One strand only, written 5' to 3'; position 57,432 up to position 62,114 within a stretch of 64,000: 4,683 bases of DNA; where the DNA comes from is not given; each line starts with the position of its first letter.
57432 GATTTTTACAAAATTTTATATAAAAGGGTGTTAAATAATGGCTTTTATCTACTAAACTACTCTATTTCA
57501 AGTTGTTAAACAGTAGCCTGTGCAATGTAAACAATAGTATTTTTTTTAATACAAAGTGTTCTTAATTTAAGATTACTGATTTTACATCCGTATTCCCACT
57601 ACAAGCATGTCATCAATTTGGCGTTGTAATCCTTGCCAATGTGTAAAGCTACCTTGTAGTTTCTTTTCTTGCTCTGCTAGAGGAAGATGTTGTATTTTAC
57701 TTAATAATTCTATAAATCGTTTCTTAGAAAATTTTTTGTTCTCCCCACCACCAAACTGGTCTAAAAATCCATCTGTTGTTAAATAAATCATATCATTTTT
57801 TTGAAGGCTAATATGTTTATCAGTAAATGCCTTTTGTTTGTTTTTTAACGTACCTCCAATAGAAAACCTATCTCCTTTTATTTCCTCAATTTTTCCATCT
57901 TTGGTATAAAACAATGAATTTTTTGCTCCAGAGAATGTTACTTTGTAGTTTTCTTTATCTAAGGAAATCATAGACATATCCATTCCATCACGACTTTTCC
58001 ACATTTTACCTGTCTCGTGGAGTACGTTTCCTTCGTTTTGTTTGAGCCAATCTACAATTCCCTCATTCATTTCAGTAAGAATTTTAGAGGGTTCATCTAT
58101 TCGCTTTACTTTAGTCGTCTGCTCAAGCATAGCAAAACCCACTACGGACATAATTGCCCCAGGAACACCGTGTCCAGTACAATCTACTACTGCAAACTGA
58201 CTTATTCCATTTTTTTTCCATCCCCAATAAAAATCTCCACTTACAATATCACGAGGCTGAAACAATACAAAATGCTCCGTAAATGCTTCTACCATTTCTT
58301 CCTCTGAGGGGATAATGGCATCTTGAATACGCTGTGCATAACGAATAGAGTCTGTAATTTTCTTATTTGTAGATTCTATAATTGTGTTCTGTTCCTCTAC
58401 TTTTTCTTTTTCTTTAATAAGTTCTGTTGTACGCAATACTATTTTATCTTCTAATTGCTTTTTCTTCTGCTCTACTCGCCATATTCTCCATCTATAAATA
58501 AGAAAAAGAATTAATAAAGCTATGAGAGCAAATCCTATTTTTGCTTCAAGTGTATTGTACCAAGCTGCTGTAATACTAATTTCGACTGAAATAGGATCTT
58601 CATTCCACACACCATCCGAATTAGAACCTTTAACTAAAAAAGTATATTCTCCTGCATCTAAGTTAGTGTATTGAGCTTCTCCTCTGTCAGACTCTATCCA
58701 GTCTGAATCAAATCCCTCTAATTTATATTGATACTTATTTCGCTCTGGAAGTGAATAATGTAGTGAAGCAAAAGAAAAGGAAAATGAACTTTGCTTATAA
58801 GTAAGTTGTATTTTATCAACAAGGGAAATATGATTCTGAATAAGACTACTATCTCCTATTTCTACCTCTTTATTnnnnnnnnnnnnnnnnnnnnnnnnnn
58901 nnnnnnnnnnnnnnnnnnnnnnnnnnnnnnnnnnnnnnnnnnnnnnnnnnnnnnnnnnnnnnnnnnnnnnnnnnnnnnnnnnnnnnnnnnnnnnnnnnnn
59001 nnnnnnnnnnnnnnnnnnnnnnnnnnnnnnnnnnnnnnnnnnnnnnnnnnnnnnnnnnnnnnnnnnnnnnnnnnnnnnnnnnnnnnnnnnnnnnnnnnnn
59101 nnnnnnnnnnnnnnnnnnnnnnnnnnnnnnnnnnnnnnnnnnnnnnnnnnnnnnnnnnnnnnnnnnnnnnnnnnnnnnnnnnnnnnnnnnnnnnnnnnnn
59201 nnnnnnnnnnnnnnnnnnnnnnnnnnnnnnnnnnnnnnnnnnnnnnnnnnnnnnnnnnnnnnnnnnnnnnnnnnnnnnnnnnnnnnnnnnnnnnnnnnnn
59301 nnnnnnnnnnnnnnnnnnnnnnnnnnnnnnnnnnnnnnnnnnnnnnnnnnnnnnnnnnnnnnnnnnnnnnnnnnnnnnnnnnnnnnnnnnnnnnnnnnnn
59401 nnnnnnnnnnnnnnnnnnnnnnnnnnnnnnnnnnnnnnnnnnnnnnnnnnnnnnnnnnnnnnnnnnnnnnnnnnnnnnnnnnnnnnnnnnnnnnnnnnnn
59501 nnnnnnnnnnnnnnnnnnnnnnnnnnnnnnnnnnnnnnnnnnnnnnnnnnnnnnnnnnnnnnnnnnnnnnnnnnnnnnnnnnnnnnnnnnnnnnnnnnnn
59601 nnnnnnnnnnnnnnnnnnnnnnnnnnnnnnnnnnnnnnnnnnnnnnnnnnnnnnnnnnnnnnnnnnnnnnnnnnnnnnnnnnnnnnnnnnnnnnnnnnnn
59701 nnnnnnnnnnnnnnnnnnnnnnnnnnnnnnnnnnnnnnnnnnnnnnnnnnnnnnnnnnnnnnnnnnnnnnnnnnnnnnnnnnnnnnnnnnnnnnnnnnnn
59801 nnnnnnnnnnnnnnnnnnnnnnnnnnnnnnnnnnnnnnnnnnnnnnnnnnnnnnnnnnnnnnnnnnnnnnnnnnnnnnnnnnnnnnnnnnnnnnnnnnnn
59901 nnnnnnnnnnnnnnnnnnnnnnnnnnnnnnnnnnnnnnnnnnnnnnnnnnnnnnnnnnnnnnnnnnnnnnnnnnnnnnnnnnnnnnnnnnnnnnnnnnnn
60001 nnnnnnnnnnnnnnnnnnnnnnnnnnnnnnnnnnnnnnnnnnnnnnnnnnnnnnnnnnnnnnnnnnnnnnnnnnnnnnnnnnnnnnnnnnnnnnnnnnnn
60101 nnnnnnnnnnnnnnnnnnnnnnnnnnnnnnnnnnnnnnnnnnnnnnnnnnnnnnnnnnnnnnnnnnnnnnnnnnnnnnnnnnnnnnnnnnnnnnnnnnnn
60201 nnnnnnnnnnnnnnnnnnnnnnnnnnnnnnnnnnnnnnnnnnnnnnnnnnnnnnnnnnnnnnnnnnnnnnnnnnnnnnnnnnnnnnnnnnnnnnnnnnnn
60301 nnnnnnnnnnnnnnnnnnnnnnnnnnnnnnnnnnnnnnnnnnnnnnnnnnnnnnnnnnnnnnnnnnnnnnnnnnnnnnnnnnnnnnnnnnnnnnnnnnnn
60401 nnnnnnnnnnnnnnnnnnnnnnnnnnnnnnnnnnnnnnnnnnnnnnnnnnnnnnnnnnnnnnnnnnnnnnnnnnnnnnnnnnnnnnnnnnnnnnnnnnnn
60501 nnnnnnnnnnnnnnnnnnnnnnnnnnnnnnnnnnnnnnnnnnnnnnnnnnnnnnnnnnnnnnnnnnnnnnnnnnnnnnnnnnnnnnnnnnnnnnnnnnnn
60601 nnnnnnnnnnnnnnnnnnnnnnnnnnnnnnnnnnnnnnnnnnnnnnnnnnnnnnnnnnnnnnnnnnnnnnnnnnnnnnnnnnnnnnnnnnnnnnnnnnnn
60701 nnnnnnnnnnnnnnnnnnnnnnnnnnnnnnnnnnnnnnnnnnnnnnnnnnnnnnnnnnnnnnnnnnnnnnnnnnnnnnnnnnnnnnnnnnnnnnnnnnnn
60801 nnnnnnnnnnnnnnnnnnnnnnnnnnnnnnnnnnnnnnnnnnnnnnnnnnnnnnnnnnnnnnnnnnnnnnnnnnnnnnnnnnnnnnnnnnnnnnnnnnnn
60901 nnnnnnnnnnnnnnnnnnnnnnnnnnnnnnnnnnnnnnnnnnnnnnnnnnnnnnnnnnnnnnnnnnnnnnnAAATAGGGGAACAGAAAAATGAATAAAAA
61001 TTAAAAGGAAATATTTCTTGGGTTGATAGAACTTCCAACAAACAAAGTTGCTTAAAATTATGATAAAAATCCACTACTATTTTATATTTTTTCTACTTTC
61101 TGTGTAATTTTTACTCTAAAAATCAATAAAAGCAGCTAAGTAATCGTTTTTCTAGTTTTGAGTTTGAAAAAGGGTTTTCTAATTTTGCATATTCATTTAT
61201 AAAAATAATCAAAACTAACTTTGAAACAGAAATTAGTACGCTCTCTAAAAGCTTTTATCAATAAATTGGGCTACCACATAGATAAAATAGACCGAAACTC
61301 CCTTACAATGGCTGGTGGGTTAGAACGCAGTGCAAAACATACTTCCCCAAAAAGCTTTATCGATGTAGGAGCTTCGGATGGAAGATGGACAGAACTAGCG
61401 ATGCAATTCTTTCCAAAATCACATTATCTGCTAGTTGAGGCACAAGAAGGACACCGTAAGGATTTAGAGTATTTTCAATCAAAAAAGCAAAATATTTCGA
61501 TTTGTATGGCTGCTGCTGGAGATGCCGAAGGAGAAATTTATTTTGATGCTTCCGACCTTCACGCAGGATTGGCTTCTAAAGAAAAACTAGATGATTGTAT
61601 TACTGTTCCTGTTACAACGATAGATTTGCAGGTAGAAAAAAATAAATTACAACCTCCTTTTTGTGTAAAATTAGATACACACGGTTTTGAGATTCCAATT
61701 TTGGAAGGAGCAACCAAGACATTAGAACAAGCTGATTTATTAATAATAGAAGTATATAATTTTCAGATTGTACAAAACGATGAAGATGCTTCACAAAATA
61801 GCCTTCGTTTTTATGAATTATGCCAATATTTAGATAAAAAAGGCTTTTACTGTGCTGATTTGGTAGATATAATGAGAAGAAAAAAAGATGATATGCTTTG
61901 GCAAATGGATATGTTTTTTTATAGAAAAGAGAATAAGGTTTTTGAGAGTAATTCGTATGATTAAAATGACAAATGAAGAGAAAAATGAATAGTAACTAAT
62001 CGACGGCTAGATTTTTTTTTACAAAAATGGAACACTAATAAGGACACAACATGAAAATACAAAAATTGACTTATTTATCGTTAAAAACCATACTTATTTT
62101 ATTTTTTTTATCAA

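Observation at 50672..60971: Reg_prop/Y_Y_Y periplasmic sensor wired to a PP2C phosphatase output at the head of a susC-susD-fadL-like cluster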

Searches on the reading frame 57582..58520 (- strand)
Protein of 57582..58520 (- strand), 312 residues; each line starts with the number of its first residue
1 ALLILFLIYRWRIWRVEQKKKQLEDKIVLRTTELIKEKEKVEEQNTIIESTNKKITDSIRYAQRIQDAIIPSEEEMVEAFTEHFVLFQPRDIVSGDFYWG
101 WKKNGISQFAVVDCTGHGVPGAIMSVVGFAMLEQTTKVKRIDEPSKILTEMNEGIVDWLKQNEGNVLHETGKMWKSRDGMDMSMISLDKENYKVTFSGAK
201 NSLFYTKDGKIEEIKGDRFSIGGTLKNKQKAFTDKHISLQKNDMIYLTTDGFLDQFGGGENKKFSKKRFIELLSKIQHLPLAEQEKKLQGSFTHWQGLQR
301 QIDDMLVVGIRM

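Call 76: search_solved_structures(query=window:57582-58520:-, max_evalue=10, show_alignments=1)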
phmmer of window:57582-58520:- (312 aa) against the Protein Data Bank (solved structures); distinct sequences matched with E-value up to 10: 3.
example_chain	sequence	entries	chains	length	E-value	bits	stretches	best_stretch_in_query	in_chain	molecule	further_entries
6k4e_A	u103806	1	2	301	2.3e-40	141.9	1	23-311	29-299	Putative serine phosphatase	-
6xxv_C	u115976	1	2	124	0.6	12.5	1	259-291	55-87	S2_1.2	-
3gg7_A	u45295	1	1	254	1.3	11.4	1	216-297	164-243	uncharacterized metalloprotein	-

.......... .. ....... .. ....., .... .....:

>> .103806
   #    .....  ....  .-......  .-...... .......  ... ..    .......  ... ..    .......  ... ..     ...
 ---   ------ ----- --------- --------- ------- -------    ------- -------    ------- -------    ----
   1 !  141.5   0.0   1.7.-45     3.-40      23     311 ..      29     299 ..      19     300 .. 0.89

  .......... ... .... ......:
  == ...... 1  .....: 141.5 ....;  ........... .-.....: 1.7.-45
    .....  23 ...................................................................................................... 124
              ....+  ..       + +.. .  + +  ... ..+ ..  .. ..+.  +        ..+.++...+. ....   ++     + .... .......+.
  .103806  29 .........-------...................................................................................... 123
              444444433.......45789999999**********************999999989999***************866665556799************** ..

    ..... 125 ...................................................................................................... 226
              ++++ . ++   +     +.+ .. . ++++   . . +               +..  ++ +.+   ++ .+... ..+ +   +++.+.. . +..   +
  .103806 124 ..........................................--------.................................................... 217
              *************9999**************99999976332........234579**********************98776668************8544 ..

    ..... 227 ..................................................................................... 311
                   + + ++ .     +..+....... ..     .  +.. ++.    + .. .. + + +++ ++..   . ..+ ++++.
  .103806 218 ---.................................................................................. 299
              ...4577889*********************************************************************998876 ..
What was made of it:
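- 58257..58481 (-): Charged helical/coiled-coil linker, with no HAMP domain detected. It aligns with the N-terminal helix of the SiaA-PP2C crystal construct (call 76).
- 57588..58196 (-): PP2C/SpoIIE phosphatase domain, SiaA-like, with metal-binding motifs intact. 6K4E at E=2.3e-40 is the only solved PP2C hit (call 76).
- Closest known: RsbU, RsbP and SpoIIE, the partner-switching PP2C phosphatases of Firmicutes. Different: None of their solved structures is detectable by sequence with this domain (call 76).
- SiaA is the only solved PP2C detectable by sequence (call 76). The strong, specific similarity to SiaA includes the regulatory N-terminal helix (call 76).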

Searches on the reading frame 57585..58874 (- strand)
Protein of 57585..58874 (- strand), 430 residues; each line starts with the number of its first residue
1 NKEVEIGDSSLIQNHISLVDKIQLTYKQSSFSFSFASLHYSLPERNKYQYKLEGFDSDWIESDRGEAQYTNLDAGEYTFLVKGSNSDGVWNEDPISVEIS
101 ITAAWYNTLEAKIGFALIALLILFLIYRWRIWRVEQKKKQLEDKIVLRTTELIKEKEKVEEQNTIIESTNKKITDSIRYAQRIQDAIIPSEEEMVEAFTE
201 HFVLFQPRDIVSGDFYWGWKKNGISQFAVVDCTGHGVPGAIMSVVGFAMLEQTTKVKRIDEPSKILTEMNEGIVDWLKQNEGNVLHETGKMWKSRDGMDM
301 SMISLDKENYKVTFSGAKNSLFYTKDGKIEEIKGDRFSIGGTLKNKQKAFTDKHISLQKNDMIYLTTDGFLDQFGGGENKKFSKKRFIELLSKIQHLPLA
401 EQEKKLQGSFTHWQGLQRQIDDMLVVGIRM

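Call 18: find_related_loci(query=A1, collection=genome_contigs, flank=10000)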
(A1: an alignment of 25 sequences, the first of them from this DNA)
Query A1 (430 aa) in genome_contigs; peptide patterns used: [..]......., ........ (x = any residue, [..] = any of these).
600 stretches matched a pattern (row limit reached: there are more); 598 encode a relative of the query (tblastn E <= 1e-3); the best 80 are kept; 80 distinct loci.
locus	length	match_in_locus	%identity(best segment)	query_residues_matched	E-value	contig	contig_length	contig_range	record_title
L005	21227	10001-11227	41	6-429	2e-97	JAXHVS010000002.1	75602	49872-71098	MAG: Bacteroidota bacterium isolate MAG83_tar_biofilm MAG83_2, whole genome shotgun sequence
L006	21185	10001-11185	40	22-430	4e-96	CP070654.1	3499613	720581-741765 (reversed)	MAG: Bacteroidales bacterium isolate bin82 chromosome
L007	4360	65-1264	40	24-430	2e-96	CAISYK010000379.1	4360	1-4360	MAG: uncultured Bacteroidetes bacterium isolate Kiruna_bin-08168 genome assembly, contig: bin-08168:0379/1288, whole gen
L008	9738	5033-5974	48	104-430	7e-96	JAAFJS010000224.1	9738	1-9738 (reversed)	MAG: Cytophagales bacterium isolate bin4.concoct.b16b17b19.039 WN_Cytophagales_4_scaffold_224, whole genome shotgun sequ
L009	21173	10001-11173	41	22-430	6e-95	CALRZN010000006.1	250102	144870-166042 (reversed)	MAG: Chitinophaga pinensis isolate JJ-MAA6-279-6-m2-bin102 genome assembly, contig: JJ-MAA6-279-C11, whole genome shotgu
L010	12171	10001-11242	38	4-429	1e-94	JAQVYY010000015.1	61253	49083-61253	MAG: Bacteroidales bacterium isolate STF2_160 NODE_886_length_61253_cov_8.044155_Sandtown_F2, whole genome shotgun seque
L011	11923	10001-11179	39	22-429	2e-92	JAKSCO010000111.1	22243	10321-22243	MAG: Bacteroidales bacterium isolate MAG.294 k141_1903405, whole genome shotgun sequence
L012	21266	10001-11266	38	13-430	5e-92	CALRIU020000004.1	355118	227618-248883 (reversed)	MAG: Hydrocarboniphaga daqingensis isolate JJ-AX1-329-3-mx-bin493 genome assembly, contig: JJ-MOM7-71-C6, whole genome s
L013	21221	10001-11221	38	11-430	1e-91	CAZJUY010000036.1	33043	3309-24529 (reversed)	MAG TPA_asm: uncultured Chitinophaga sp. isolate SRP287453_co1_11 genome assembly, contig: NODE_2177_length_33043_cov_8.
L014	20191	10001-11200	38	21-430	4e-91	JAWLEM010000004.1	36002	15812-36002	MAG: Bacteroidales bacterium isolate 20BLK6-1.bin.63 NODE_925_length_36002_cov_14.144361, whole genome shotgun sequence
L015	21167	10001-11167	40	22-430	2e-90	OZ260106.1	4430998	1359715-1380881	MAG: uncultured Bacteroidia bacterium isolate CRY1-m2-bin03 genome assembly, chromosome: 1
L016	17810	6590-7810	38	11-430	4e-90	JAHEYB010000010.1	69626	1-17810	MAG: Bacteroidetes bacterium isolate nzgw118 NODE_464_length_69627_cov_5.753662, whole genome shotgun sequence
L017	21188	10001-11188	40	17-430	5e-90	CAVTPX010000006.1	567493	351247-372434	MAG: uncultured Bacteroidales bacterium isolate MFD00905.bin.1.96 genome assembly, contig: contig_22616, whole genome sh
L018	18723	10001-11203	38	15-430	2e-89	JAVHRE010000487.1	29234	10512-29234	MAG: Bacteroidales bacterium isolate WB02no9_31_15 NODE_944_length_29234_cov_9.862195, whole genome shotgun sequence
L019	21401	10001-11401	36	9-430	4e-89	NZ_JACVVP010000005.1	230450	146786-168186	Flammeovirga sp. EKP202 NODE_5_length_230450_cov_121.169846, whole genome shotgun sequence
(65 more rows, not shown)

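Call 50: search_protein_families(library=pfam, alignment_id=A3, max_evalue=0.001)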
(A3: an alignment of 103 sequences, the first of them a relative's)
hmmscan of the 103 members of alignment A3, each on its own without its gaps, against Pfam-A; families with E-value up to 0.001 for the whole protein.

A. member 1, L006:11291-11692:- (133 aa): 1 family
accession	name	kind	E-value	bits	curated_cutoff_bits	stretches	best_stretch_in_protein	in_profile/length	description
PF04542.20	Sigma70_r2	-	2.8e-19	69.1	24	1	27-91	1-67/71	Sigma-70 region 2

B. families by the number of members that match (of 103 scanned): 70 families (the first 25 are shown)
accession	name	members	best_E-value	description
PF09345.15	SiaC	6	2.5e-44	SiaC family regulatory phosphoprotein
PF03641.19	Lysine_decarbox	6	4.3e-38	Possible lysine decarboxylase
PF00085.26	Thioredoxin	6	6.7e-33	Thioredoxin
PF18306.6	LDcluster4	6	1.4e-19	SLOG cluster4 family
PF13098.12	Thioredoxin_2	5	1.3e-10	Thioredoxin-like domain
PF13905.12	Thioredoxin_8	5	9.5e-06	Thioredoxin-like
PF13899.12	Thioredoxin_7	5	1.3e-05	Thioredoxin-like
PF01196.24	Ribosomal_L17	4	6.1e-37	Ribosomal protein L17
PF04756.19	OST3_OST6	4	5e-05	OST3 / OST6 family, transporter family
PF01503.22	PRA-PH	3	4.2e-22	Phosphoribosyl-ATP pyrophosphohydrolase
PF00578.27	AhpC-TSA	3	2.6e-06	AhpC/TSA family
PF08534.16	Redoxin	3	7.1e-05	Redoxin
PF01245.26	Ribosomal_L19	2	1.1e-48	Ribosomal protein L19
PF00160.26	Pro_isomerase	2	2.4e-41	Cyclophilin type peptidyl-prolyl cis-trans isomerase/CLD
PF13637.12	Ank_4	2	2.5e-35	Ankyrin repeats (many copies)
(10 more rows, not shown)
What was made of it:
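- ECF sigma-factor genes occur next to 2 of 80 family loci (call 50).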

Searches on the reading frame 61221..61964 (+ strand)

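Call 3: search_protein_families(library=pfam, proteins=[window:61221-61964:+], max_evalue=0.01)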
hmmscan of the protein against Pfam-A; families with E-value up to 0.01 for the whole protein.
window:61221-61964:+ (247 aa): 1 family
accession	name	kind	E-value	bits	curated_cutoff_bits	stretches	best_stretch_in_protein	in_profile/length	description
PF05050.19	Methyltransf_21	-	1.9e-11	44.8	22.7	1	48-209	1-171/173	Methyltransferase FkbM domain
